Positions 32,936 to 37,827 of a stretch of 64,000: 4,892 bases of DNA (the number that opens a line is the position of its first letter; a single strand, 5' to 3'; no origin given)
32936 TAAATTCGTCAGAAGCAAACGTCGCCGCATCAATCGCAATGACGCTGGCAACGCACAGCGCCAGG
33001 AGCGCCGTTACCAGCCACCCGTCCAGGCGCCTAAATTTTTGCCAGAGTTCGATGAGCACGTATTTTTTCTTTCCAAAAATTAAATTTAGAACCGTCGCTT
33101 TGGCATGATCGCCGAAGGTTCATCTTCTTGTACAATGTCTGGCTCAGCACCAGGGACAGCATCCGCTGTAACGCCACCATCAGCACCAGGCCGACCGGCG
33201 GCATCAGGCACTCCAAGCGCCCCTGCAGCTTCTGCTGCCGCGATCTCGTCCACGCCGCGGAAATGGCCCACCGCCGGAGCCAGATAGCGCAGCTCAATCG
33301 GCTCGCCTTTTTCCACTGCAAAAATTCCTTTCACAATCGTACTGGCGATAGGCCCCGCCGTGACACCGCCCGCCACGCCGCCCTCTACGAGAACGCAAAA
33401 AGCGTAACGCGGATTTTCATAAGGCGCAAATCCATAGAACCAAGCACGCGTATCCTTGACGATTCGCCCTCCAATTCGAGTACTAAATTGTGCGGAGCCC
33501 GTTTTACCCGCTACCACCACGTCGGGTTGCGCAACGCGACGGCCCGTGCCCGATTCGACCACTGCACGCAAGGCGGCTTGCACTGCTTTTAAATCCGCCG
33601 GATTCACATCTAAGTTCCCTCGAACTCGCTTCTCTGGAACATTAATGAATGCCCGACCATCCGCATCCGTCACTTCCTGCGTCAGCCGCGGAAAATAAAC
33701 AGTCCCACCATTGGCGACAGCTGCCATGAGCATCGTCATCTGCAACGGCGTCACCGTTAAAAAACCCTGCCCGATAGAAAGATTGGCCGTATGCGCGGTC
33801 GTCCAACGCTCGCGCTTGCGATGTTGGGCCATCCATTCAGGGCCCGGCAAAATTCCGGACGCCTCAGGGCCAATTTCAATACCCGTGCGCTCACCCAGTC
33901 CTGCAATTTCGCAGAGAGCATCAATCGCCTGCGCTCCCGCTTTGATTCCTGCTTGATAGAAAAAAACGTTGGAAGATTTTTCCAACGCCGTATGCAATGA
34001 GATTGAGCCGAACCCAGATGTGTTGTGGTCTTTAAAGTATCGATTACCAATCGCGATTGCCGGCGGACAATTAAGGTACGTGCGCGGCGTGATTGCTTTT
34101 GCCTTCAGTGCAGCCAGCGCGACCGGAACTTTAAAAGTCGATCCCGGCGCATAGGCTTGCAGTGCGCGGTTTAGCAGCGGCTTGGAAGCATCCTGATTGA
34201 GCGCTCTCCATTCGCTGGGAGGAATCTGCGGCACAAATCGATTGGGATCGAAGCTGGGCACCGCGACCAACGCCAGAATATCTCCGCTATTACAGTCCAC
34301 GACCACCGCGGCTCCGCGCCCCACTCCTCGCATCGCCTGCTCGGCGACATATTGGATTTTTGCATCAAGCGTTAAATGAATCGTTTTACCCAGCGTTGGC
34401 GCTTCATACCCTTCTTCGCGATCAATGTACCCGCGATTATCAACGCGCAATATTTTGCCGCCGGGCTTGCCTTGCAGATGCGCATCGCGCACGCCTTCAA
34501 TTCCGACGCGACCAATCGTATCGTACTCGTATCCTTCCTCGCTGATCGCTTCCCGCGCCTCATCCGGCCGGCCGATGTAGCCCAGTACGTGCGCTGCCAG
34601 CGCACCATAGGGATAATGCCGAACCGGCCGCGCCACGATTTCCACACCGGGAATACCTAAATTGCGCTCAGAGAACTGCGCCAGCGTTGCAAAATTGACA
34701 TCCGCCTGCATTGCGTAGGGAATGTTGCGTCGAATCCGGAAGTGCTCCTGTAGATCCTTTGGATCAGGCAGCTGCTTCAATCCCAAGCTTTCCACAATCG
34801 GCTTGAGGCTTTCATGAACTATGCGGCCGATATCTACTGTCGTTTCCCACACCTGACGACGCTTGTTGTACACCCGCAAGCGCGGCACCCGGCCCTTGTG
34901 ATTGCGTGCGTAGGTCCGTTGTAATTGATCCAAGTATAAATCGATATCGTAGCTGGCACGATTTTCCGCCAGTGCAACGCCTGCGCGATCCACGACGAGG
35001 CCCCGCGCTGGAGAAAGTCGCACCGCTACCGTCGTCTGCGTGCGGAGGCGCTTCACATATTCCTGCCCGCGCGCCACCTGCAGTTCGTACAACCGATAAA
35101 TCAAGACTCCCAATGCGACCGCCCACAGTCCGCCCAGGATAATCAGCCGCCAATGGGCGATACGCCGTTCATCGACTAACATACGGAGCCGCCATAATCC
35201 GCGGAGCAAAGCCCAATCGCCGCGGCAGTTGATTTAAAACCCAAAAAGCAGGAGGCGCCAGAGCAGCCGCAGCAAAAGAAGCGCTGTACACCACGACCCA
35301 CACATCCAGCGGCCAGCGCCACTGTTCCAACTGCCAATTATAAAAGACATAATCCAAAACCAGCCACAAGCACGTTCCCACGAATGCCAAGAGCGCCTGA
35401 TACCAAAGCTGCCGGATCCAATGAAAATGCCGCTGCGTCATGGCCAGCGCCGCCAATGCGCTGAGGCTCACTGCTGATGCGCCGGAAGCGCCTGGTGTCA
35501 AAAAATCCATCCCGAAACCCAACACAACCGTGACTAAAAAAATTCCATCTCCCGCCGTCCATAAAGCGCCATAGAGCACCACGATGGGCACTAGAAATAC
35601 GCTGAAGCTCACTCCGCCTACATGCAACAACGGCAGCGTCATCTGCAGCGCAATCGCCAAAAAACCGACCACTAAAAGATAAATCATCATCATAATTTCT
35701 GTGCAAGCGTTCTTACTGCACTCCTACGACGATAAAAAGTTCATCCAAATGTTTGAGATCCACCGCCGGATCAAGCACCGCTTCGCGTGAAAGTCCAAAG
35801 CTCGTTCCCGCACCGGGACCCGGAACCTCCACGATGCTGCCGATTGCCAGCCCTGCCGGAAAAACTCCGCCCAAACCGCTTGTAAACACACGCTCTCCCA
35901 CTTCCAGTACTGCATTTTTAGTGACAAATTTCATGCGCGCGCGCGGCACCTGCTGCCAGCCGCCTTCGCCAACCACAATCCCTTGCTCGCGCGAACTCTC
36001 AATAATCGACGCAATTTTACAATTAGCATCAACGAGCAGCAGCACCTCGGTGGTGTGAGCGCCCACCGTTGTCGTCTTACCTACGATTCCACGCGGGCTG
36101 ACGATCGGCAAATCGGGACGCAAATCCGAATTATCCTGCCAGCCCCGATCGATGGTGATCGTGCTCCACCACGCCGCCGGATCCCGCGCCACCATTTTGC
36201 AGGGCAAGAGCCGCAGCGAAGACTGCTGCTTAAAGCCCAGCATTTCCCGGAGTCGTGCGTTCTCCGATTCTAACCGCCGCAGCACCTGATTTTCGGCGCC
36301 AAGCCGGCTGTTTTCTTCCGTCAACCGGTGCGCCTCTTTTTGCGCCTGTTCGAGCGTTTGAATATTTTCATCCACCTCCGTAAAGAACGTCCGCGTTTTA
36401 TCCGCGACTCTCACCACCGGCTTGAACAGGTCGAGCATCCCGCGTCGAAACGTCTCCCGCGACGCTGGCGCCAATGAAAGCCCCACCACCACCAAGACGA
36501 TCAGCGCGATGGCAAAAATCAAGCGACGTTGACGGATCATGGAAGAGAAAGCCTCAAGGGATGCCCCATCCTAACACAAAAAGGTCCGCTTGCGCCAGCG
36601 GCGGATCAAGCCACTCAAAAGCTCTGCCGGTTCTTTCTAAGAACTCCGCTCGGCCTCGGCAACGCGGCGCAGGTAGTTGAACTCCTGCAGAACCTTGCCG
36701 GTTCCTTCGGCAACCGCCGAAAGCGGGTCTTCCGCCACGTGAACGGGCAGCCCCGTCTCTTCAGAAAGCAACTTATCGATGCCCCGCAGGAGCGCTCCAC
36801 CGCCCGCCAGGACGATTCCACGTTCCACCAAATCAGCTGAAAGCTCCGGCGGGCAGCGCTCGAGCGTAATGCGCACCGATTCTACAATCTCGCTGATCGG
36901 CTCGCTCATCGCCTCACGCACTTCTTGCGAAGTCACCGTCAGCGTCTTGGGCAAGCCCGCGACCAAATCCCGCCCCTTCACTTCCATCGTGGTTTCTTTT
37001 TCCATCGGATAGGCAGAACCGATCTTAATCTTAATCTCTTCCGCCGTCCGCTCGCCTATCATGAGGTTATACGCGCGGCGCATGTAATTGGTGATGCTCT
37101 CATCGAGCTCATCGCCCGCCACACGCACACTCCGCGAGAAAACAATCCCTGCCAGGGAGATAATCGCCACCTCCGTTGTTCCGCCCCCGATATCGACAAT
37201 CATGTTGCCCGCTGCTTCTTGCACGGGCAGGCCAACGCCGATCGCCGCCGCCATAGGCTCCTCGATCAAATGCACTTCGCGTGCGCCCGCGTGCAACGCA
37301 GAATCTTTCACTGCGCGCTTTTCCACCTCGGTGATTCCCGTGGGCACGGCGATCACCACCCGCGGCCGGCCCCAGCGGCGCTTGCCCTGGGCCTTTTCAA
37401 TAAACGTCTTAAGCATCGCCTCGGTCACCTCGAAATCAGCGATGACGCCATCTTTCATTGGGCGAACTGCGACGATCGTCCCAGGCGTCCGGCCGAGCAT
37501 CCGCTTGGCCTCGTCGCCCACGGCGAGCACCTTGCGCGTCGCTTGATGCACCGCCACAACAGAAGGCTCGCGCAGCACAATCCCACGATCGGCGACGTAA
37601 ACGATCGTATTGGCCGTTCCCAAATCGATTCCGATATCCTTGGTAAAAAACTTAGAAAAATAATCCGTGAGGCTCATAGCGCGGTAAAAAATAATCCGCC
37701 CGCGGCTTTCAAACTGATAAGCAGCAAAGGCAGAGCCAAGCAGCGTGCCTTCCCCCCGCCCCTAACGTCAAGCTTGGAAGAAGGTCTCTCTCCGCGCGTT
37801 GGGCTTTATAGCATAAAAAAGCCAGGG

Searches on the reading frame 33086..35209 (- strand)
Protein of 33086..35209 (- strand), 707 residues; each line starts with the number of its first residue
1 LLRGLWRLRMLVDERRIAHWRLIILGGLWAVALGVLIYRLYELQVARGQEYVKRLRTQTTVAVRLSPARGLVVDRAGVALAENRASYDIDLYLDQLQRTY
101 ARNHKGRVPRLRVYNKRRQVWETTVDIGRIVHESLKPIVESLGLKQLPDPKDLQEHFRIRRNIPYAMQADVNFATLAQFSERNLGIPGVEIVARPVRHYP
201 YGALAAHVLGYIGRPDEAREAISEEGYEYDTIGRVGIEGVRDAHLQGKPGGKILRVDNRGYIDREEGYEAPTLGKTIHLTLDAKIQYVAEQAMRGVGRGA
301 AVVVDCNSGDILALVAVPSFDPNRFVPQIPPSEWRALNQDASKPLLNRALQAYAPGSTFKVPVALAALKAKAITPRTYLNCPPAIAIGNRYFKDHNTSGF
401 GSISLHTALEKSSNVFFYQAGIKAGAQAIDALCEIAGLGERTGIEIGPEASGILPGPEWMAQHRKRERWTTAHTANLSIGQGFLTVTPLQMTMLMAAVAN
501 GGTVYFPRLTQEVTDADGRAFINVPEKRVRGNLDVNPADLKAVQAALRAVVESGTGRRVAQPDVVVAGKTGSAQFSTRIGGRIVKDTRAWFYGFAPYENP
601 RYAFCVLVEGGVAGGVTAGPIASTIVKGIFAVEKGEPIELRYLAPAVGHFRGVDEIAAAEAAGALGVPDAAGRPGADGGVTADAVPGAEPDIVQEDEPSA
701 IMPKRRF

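Call 69: search_protein_families(library=pfam, proteins=[window:33086-35209:-], max_evalue=0.00001)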
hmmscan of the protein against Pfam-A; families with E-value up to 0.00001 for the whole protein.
window:33086-35209:- (707 aa): 2 families
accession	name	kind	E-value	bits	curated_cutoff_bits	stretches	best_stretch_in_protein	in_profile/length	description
PF00905.27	Transpeptidase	-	1.6e-61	208.6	22.1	1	299-626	1-298/299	Penicillin binding protein transpeptidase domain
PF03717.20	PBP_dimer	-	1.6e-30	107.3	24.4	1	66-264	3-177/180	Penicillin-binding Protein dimerisation domain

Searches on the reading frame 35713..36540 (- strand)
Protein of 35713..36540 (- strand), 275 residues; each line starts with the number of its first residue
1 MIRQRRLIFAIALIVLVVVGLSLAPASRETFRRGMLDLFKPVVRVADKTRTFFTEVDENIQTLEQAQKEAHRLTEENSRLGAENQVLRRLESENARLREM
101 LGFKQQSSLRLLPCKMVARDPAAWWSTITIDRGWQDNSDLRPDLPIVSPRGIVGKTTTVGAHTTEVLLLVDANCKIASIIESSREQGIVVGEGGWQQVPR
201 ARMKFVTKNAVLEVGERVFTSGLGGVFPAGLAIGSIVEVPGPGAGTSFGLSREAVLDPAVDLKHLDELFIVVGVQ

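Call 70: search_protein_families(library=pfam, proteins=[window:35713-36540:-], max_evalue=0.00001)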
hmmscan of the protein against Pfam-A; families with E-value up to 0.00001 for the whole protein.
window:35713-36540:- (275 aa): 1 family
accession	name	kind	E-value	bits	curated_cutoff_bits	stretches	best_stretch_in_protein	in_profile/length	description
PF04085.20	MreC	-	3.5e-34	118.1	28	1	117-271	2-146/147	Rod shape-determining protein MreC, barrel core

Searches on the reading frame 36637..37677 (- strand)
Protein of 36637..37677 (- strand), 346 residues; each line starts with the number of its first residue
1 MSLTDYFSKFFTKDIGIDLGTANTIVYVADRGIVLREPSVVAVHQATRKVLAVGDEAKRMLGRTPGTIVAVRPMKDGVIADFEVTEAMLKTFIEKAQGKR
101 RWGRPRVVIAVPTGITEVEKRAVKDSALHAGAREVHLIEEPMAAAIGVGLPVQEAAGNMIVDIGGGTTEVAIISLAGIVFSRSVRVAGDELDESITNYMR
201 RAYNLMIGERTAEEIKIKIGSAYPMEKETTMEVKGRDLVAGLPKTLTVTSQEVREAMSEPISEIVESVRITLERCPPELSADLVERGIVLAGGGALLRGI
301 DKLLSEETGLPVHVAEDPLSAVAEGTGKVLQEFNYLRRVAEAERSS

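Call 70: search_protein_families(library=pfam, proteins=[window:36637-37677:-], max_evalue=0.00001)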
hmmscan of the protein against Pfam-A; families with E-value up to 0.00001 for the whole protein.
window:36637-37677:- (346 aa): 5 families
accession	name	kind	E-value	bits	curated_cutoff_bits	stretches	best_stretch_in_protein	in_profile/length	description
PF06723.19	MreB_Mbl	-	6.8e-155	515.3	27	1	13-336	2-325/327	MreB/Mbl protein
PF00012.26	HSP70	-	1.1e-14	54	20.6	1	88-206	117-241/599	Hsp70 protein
PF14450.12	FtsA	-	2.2e-14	54.4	31.8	1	160-317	2-112/127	Cell division protein FtsA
PF00022.25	Actin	-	5.4e-11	42.2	27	1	17-202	9-190/410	Actin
PF11104.14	PilM_2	-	9.6e-09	35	27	0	156-218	180-236/340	Type IV pilus assembly protein PilM;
